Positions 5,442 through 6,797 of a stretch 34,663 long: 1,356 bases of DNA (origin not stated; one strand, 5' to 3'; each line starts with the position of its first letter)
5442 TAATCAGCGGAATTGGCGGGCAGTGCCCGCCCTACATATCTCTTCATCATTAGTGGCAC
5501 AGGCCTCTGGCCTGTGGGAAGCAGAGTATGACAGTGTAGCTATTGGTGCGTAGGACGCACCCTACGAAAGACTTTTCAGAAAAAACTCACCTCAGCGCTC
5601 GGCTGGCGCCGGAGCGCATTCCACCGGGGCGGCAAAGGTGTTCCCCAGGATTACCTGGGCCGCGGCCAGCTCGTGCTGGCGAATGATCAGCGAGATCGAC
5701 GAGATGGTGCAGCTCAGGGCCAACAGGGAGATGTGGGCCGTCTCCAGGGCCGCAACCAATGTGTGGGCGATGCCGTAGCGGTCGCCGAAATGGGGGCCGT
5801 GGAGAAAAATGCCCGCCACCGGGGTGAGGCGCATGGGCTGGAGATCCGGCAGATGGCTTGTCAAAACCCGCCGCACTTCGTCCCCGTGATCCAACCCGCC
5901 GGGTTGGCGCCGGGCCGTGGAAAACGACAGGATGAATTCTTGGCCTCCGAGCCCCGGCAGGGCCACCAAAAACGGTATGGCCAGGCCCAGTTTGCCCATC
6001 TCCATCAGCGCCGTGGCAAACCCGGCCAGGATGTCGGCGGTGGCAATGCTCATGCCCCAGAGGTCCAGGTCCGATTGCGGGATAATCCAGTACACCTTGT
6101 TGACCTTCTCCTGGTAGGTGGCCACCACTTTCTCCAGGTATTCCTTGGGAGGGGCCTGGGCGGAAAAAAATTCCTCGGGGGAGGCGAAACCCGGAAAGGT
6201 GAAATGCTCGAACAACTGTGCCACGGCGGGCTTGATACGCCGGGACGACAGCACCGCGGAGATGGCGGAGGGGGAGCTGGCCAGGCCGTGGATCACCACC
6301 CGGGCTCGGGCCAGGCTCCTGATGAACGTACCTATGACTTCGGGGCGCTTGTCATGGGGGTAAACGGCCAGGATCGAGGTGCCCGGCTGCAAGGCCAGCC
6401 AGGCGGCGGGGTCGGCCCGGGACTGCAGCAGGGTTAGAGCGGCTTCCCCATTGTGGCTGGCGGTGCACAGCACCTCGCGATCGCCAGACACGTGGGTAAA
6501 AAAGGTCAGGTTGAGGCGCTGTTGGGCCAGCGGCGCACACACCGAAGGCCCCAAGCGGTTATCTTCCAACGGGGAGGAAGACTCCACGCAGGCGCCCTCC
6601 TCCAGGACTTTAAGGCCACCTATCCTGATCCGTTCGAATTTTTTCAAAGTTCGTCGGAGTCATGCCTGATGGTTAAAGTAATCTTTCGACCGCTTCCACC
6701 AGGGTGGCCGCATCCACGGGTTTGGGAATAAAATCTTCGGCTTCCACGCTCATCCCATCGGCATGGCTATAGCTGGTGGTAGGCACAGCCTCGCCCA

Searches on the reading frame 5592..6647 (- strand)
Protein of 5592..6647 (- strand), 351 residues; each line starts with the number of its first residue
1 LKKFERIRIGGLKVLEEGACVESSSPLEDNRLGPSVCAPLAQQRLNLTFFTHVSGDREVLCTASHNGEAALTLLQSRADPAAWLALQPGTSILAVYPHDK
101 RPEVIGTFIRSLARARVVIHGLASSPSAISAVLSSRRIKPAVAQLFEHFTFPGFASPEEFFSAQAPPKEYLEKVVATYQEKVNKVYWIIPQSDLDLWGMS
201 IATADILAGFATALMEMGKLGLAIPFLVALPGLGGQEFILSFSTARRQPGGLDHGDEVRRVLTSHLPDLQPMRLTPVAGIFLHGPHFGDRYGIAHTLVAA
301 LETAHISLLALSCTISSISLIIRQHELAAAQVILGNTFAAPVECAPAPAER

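Call 14: search_protein_families(library=pfam, proteins=[window:5592-6647:-], max_evalue=0.00001)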
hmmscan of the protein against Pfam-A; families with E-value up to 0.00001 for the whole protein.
window:5592-6647:- (351 aa): 2 families
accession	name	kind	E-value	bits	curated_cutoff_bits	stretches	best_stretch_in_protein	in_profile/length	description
PF13840.12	ACT_7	-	5.5e-06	26.6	27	0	282-334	11-63/65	ACT domain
PF22468.2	ACT_9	-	8.1e-06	25.9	27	0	287-337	8-60/61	ACT domain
